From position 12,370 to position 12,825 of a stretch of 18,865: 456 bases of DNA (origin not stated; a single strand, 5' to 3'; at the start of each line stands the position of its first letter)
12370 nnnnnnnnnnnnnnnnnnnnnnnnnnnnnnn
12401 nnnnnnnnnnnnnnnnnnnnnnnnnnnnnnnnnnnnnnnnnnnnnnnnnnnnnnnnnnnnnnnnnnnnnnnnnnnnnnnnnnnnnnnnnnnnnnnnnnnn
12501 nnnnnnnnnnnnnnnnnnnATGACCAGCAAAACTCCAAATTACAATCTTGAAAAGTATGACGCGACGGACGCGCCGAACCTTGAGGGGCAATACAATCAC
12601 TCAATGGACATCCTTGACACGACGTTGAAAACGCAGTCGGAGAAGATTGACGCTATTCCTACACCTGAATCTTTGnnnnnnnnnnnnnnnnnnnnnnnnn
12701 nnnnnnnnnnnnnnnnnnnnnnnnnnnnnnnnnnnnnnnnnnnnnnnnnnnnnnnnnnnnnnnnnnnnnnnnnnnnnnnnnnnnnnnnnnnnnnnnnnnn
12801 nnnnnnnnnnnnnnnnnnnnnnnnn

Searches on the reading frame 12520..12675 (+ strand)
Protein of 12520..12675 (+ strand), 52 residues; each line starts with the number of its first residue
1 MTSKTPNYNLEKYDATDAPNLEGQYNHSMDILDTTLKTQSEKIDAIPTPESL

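Call 34: search_solved_structures(query=A1, max_evalue=1, show_alignments=2)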
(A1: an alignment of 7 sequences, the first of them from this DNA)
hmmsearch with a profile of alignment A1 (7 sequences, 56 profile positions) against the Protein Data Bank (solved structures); distinct sequences matched with E-value up to 1: 0.
